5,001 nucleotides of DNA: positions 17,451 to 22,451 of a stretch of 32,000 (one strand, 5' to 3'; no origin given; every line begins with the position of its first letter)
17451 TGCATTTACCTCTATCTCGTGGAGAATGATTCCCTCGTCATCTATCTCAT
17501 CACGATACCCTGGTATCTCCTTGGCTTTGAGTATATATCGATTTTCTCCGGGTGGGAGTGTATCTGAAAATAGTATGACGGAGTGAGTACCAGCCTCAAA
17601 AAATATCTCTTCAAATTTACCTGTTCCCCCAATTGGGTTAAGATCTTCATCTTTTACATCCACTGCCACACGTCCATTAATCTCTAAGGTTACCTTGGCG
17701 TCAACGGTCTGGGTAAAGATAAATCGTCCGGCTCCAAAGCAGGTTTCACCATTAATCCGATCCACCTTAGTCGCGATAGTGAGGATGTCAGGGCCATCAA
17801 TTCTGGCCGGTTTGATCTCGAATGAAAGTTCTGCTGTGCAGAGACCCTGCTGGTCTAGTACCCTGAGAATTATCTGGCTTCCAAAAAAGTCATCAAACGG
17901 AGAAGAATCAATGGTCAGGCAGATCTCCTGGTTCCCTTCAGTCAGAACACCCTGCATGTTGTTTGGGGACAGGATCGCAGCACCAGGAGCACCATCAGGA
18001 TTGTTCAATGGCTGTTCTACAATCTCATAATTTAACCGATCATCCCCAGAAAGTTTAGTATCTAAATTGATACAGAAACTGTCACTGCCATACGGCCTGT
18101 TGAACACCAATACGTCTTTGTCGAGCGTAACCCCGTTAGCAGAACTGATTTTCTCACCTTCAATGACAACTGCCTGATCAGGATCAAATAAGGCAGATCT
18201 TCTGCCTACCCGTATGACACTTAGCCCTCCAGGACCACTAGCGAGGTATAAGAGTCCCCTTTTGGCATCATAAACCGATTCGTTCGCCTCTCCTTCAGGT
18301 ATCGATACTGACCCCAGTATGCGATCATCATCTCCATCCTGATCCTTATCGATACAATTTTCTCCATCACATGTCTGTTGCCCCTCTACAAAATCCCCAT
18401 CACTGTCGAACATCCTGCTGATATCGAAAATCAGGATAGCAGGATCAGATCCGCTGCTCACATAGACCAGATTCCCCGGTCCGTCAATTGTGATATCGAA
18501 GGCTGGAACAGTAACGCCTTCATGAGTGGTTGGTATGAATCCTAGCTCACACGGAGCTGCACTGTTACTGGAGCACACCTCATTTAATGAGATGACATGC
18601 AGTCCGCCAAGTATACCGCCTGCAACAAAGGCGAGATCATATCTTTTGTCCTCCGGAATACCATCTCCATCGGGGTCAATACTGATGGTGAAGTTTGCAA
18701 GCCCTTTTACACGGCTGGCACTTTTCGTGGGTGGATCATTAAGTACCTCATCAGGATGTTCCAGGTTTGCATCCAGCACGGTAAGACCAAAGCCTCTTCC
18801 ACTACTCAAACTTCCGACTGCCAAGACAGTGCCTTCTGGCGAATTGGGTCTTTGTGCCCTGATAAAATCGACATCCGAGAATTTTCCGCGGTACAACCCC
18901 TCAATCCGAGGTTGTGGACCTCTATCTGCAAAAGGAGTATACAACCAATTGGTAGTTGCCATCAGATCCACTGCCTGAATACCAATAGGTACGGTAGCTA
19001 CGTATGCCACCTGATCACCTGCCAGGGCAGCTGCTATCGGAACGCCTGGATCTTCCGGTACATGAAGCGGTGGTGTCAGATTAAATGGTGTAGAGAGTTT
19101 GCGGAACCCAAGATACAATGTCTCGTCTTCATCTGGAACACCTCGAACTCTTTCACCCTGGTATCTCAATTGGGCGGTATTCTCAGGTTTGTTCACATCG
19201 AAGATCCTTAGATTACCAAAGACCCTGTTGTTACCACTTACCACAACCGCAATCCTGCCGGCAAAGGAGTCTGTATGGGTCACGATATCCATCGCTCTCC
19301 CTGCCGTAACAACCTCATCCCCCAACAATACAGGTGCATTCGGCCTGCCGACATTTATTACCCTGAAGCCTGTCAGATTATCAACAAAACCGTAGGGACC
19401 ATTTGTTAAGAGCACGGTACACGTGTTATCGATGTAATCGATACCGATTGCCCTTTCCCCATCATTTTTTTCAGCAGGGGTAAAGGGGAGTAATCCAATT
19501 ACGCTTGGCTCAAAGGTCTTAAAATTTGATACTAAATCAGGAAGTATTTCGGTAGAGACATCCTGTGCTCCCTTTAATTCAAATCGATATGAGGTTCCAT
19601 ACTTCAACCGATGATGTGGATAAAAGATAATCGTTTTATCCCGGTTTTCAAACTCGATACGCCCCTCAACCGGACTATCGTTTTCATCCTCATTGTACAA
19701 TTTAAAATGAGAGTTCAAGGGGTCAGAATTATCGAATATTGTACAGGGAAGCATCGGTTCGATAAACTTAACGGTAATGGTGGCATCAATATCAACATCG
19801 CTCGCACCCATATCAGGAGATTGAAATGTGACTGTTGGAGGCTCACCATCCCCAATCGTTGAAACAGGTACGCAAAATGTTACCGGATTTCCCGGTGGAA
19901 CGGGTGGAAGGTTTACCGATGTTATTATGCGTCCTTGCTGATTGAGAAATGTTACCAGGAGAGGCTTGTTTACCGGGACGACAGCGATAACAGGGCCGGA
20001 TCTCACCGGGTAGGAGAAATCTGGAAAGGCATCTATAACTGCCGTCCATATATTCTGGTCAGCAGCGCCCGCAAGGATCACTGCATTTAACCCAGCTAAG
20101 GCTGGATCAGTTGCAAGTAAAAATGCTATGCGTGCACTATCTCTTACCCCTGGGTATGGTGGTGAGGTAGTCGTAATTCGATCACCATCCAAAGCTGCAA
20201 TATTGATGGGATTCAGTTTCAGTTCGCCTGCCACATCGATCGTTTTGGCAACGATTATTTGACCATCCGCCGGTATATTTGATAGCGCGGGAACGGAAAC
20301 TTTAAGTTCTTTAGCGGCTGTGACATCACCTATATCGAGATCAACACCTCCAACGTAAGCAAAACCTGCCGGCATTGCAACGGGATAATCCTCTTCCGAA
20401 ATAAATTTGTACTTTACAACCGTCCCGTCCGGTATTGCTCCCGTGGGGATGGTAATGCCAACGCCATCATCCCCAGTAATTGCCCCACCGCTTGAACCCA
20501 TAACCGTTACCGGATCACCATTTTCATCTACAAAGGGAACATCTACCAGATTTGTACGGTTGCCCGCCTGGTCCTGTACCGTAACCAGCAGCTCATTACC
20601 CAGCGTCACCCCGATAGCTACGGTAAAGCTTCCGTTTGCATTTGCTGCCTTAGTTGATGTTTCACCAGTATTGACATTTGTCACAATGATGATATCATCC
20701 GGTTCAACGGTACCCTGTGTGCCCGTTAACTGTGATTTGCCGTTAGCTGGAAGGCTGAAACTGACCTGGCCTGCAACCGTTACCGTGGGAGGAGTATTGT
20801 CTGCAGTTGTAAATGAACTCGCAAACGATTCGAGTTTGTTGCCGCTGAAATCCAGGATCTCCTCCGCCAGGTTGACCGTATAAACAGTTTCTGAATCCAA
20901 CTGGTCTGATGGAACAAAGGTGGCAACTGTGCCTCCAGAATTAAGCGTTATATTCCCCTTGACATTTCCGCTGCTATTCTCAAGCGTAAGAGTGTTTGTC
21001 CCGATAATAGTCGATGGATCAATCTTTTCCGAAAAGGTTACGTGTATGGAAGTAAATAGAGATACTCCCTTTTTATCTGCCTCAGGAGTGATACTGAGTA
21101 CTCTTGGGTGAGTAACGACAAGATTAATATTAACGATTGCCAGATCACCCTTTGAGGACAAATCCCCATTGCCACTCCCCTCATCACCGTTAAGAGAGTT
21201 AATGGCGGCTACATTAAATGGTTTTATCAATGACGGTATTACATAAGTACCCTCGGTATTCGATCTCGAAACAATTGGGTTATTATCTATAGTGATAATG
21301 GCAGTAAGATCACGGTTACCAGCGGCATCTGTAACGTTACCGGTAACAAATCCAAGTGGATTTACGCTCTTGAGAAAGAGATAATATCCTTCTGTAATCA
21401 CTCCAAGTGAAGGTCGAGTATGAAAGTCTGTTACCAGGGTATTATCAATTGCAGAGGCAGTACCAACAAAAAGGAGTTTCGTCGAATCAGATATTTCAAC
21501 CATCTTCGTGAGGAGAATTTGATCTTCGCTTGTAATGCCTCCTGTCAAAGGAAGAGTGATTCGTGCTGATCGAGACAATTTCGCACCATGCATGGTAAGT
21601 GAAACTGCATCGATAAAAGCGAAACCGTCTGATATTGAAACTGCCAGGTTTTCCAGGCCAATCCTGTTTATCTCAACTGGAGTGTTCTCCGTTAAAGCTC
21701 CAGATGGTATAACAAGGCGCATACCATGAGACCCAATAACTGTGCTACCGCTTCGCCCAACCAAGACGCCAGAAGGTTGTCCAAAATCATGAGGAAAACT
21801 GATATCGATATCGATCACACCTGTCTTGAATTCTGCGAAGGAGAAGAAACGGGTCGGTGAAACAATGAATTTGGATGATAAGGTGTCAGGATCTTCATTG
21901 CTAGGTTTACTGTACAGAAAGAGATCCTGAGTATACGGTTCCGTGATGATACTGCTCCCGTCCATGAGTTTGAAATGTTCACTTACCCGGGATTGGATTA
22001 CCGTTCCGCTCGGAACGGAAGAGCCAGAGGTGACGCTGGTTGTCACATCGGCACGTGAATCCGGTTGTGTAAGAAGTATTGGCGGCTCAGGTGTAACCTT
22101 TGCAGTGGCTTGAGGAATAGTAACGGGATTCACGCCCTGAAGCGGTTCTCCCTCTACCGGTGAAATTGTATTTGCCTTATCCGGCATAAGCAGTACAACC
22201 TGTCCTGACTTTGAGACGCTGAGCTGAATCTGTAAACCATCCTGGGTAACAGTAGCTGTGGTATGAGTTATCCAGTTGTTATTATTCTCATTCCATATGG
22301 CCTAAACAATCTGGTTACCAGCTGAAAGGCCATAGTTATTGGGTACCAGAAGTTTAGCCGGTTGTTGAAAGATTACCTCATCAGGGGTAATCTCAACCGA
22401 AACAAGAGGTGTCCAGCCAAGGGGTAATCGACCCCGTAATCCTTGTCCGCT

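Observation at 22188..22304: One in-frame TAG, inside a conserved domain, separates the signal-peptide Ig-array ORF from the 3840-aa RHS toxin ORF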

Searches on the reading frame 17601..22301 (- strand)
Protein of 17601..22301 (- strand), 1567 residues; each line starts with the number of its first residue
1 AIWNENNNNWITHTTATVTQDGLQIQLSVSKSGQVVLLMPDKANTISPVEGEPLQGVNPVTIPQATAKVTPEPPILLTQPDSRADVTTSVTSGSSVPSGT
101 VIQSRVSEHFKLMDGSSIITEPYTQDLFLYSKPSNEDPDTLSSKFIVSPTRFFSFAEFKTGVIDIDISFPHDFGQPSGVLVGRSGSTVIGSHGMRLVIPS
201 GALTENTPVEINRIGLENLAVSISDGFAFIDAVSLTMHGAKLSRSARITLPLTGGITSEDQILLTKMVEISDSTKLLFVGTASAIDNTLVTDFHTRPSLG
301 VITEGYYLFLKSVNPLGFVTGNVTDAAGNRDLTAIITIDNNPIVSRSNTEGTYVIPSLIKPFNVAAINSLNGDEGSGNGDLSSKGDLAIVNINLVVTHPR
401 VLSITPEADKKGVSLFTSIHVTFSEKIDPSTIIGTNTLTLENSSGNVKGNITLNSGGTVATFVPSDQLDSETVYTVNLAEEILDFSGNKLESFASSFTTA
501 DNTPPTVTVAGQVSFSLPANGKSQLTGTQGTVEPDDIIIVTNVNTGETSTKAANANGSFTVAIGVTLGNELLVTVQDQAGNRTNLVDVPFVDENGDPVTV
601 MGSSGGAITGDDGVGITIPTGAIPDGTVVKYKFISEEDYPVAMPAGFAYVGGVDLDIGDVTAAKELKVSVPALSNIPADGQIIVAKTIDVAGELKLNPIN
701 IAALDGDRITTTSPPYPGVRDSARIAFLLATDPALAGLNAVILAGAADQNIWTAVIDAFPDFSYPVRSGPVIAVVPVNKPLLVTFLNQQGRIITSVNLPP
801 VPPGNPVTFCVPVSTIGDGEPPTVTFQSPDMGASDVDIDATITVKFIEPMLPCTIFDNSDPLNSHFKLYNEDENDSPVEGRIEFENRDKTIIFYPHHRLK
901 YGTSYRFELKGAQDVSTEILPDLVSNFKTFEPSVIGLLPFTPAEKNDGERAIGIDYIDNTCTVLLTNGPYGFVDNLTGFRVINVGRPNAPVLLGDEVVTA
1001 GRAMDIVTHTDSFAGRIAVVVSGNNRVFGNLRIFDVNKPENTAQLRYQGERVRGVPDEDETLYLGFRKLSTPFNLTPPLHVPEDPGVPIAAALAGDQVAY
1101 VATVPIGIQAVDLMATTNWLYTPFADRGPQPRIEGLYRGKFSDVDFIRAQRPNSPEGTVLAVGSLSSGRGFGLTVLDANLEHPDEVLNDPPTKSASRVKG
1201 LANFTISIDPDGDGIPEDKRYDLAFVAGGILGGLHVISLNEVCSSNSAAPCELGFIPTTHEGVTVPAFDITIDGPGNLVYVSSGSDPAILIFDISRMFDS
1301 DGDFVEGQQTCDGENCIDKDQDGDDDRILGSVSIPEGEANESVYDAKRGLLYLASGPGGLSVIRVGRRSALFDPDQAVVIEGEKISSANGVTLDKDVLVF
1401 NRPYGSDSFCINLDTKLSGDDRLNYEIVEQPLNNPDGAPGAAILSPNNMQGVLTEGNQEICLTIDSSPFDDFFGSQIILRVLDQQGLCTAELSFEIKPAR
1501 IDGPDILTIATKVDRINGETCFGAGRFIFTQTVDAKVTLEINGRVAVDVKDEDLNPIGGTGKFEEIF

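Call 54: search_protein_families(library=ncbifam, proteins=[window:17601-22301:-], max_evalue=0.01)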
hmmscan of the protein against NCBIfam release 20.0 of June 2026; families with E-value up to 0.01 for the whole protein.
window:17601-22301:- (1567 aa): 0 families

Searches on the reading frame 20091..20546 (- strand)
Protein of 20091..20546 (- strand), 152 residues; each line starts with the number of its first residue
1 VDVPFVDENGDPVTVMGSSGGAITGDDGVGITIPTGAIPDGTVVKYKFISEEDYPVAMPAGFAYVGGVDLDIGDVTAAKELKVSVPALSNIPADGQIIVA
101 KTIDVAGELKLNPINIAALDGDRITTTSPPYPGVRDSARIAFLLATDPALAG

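Call 26: search_protein_families(library=pfam, proteins=[window:20091-20546:-], max_evalue=10)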
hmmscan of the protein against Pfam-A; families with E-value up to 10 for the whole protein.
seq(152 aa): 2 families
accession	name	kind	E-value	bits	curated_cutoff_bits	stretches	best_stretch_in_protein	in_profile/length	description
PF00791.26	ZU5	-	0.0048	17.6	21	1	14-53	3-43/97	ZU5 domain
PF07880.17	T4_gp9_10_N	-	1.1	9.8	25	1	81-128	91-136/175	Bacteriophage T4 gp9/10-like protein, N-terminal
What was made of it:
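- Checked: Those two copies give weak Pfam ZU5 matches (call 26).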

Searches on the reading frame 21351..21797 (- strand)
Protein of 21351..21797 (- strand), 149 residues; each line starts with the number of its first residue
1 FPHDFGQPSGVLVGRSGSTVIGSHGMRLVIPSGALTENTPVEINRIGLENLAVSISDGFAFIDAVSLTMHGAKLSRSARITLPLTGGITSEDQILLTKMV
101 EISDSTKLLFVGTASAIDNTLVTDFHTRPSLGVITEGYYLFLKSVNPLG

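Call 26: search_protein_families(library=pfam, proteins=[window:21351-21797:-], max_evalue=10)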
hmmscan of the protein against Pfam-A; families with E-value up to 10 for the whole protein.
seq(149 aa): 1 family
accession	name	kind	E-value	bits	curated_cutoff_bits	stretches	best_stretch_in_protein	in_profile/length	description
PF00791.26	ZU5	-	0.0033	18.1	21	1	12-89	4-85/97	ZU5 domain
